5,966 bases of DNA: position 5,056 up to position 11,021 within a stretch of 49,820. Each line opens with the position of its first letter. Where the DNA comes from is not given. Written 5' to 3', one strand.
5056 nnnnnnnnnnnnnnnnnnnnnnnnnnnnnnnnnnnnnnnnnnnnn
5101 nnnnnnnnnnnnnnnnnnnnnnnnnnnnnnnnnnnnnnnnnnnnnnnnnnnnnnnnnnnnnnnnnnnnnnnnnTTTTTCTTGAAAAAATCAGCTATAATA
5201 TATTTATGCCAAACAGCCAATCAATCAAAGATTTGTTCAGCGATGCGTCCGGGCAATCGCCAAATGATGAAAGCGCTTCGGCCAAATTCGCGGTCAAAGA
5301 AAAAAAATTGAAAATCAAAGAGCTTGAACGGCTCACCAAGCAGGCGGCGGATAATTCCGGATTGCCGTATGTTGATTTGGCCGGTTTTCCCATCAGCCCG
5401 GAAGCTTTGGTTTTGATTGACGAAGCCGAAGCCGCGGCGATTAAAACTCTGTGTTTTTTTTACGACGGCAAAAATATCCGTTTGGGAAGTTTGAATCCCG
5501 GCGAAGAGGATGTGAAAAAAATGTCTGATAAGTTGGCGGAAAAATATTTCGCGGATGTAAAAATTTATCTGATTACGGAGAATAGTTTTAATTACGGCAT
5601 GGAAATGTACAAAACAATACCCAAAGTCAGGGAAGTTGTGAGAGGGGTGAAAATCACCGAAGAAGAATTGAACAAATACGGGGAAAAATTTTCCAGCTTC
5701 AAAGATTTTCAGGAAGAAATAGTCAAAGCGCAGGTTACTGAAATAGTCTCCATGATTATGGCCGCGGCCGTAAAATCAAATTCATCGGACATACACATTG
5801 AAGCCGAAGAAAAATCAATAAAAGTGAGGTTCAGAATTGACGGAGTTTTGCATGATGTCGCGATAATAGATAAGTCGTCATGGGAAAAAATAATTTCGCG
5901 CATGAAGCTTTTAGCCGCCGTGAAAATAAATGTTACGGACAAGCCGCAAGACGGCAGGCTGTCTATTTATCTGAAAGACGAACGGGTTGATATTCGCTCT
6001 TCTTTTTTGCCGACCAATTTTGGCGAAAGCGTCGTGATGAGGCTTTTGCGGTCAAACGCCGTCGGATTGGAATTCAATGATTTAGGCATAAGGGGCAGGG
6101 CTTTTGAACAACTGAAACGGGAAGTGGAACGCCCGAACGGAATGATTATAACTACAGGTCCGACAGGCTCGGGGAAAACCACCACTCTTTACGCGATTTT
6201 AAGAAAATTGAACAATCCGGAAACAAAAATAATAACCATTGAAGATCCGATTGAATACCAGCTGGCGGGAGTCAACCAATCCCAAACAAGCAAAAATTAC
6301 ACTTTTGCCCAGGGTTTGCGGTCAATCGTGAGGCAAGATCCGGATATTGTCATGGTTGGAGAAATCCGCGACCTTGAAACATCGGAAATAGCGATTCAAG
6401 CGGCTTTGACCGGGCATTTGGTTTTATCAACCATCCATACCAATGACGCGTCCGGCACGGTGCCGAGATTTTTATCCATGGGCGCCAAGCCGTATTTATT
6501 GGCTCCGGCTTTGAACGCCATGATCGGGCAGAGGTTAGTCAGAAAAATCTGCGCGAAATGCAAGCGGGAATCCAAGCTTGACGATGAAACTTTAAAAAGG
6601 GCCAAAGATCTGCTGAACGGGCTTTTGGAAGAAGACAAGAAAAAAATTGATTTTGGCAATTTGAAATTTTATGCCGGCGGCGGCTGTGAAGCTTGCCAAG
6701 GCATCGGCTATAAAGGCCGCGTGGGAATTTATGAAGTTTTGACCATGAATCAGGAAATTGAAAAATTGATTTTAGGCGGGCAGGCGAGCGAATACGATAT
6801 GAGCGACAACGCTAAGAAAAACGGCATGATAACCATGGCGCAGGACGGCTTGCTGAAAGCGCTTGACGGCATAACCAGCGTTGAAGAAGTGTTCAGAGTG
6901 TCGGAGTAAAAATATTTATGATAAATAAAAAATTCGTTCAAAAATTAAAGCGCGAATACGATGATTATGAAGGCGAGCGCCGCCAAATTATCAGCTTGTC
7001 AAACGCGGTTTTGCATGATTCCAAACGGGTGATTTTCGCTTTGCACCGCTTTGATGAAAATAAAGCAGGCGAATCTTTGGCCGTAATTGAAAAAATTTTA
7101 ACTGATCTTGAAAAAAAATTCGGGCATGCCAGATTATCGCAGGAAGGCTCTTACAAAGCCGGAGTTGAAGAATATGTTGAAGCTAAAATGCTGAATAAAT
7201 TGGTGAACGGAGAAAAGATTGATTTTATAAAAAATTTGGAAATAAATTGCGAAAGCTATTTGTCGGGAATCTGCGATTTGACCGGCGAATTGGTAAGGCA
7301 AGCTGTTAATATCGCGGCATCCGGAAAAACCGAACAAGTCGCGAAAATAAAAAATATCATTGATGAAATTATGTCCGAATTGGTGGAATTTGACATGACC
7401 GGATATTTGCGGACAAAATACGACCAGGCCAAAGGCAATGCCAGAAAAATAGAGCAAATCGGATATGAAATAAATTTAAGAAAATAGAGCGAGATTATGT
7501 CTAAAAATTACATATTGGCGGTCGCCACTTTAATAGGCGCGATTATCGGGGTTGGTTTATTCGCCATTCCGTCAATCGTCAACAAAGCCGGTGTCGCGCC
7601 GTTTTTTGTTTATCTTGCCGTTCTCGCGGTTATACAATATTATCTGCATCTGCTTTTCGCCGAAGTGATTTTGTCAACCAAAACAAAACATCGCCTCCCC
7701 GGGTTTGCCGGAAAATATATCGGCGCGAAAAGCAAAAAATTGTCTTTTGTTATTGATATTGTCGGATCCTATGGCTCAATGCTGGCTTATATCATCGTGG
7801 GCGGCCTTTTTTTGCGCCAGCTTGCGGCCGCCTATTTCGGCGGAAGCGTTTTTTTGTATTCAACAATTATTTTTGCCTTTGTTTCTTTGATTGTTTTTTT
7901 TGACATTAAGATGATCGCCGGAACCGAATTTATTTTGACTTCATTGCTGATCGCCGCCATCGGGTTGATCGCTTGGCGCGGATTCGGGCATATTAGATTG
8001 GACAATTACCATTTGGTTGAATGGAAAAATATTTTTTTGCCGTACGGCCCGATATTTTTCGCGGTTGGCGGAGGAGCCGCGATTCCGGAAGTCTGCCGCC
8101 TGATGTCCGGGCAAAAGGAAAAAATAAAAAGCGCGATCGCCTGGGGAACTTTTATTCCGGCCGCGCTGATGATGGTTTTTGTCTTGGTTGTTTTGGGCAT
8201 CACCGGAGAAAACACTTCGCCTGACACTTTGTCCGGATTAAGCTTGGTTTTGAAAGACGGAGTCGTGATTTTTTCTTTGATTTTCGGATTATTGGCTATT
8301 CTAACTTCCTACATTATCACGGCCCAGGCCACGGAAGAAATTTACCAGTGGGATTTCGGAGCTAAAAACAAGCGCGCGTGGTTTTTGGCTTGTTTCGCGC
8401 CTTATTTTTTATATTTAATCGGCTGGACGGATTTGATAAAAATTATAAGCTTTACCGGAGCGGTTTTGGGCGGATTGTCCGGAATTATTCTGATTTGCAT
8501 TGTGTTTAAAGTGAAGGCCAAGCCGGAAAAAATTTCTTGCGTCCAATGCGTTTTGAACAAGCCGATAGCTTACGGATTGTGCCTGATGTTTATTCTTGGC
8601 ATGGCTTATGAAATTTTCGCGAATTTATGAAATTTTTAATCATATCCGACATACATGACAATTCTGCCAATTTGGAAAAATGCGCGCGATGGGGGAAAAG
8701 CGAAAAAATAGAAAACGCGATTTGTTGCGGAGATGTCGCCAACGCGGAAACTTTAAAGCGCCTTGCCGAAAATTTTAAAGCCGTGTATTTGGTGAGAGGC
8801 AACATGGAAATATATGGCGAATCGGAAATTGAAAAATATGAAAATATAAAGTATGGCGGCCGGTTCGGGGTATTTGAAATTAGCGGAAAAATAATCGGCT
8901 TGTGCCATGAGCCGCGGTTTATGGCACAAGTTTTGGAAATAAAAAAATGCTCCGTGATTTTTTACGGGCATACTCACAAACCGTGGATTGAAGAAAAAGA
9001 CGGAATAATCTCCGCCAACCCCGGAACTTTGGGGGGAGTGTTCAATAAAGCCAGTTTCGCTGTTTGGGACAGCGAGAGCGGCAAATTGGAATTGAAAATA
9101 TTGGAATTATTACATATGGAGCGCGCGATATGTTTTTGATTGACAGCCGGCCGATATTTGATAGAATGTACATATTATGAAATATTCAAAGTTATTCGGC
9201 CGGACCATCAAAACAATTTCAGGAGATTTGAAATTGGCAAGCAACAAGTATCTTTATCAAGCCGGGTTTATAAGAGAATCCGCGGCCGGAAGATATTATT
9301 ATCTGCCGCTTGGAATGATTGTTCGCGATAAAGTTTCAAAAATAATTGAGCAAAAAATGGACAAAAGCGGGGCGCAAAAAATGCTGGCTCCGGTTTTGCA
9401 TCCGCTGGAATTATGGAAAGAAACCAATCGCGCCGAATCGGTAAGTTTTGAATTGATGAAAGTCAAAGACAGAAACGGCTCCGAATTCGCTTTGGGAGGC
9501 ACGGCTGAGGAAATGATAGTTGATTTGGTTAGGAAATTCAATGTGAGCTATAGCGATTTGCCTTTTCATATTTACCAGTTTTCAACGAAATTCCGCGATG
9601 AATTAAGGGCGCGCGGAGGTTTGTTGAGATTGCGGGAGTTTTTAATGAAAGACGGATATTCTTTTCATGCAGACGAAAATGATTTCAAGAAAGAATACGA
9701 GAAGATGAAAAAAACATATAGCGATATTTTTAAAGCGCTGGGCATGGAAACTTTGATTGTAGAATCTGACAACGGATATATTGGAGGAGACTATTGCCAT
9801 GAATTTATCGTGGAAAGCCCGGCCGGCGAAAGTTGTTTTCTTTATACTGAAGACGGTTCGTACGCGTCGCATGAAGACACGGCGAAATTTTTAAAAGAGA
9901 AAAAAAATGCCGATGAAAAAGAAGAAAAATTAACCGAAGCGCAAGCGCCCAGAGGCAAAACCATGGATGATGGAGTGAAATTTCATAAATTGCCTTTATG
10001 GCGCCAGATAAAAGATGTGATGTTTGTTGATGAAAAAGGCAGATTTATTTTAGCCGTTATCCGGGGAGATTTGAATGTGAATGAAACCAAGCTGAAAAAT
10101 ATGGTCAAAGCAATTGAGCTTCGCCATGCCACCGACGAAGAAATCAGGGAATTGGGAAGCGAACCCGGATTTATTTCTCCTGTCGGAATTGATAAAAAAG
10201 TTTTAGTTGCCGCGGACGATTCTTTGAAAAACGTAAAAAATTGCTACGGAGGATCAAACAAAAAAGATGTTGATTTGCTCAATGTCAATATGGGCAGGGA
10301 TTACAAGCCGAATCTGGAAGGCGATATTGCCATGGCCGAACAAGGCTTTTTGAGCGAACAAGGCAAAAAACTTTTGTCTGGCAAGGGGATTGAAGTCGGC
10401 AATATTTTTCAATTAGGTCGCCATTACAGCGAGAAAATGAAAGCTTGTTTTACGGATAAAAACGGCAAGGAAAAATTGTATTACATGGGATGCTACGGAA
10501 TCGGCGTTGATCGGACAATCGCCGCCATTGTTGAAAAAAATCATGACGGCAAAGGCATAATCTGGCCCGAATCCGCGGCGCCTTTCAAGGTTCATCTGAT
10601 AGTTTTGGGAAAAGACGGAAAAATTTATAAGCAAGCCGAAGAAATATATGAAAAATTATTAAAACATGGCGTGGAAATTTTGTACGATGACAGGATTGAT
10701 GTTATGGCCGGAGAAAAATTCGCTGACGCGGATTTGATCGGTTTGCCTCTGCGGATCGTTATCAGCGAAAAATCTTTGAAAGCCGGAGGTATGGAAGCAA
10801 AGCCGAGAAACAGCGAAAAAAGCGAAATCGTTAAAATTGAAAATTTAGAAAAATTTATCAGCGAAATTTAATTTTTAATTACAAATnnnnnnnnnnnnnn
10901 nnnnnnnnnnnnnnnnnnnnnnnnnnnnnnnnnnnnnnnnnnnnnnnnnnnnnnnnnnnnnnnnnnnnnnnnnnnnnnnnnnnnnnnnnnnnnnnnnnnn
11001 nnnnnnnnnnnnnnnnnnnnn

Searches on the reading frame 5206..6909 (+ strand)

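Call 60: search_protein_families(library=pfam, proteins=[window:5206-6909:+], max_evalue=0.0001)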
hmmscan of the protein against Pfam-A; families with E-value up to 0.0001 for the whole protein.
window:5206-6909:+ (567 aa): 1 family
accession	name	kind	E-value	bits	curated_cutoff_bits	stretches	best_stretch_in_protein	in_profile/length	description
PF00437.27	T2SSE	-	1.4e-119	399.5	24.9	1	175-564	6-370/370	Type II/IV secretion system protein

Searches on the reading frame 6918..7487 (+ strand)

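Call 60: search_protein_families(library=pfam, proteins=[window:6918-7487:+], max_evalue=0.0001)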
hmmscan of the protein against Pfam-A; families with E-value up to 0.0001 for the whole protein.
window:6918-7487:+ (189 aa): 1 family
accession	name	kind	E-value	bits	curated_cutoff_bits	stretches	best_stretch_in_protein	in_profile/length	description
PF01997.21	Translin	-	6.2e-21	75.7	25.9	1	20-189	2-205/205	Translin family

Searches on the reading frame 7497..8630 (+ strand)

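Call 60: search_protein_families(library=pfam, proteins=[window:7497-8630:+], max_evalue=0.0001)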
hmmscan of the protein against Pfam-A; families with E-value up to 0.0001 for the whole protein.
window:7497-8630:+ (377 aa): 1 family
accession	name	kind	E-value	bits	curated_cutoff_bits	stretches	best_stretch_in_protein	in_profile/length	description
PF03222.19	Trp_Tyr_perm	-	2.7e-18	66.7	22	1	2-355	2-376/393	Tryptophan/tyrosine permease family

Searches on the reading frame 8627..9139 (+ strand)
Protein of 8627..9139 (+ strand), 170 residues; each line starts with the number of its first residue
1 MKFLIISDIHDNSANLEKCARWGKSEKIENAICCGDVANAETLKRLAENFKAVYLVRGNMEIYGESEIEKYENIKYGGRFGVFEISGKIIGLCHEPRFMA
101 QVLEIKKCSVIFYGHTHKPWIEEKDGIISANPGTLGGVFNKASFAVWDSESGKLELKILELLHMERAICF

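Call 60: search_protein_families(library=pfam, proteins=[window:8627-9139:+], max_evalue=0.0001)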
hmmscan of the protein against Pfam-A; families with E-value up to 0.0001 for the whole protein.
window:8627-9139:+ (170 aa): 2 families
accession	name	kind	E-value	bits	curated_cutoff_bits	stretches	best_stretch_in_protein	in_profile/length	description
PF12850.12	Metallophos_2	-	1e-26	94.2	27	1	1-150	1-152/154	Calcineurin-like phosphoesterase superfamily domain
PF00149.33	Metallophos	-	4.9e-13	50.4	21.5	1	1-81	1-98/191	Calcineurin-like phosphoesterase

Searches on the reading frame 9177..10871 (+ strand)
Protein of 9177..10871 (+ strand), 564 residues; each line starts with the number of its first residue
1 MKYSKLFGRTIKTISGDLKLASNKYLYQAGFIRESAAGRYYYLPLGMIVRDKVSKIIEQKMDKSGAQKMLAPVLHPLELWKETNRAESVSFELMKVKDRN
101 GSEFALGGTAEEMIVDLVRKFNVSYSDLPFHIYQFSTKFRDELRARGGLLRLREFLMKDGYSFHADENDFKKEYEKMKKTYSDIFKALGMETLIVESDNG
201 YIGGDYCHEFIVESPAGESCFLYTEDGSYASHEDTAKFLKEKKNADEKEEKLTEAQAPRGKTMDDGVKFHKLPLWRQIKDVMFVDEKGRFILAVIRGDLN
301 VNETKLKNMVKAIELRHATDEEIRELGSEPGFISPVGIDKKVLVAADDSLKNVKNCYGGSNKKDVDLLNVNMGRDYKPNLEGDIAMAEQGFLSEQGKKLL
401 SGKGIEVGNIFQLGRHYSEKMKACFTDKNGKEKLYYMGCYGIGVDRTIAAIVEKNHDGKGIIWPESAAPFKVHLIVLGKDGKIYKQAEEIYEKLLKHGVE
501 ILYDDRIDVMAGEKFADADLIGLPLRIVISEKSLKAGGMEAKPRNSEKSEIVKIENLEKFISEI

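Call 60: search_protein_families(library=pfam, proteins=[window:9177-10871:+], max_evalue=0.0001)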
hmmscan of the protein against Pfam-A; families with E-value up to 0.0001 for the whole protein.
window:9177-10871:+ (564 aa): 3 families
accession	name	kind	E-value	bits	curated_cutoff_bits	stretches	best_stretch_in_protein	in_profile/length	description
PF00587.30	tRNA-synt_2b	-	7.6e-36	124.3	29.3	1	95-455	2-179/179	tRNA synthetase class II core domain (G, H, P, S and T)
PF04073.20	tRNA_edit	-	9.2e-20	71.4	25.5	1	258-368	2-114/123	Aminoacyl-tRNA editing domain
PF03129.25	HGTP_anticodon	-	1.2e-15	57.8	21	1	471-563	1-93/94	Anticodon binding domain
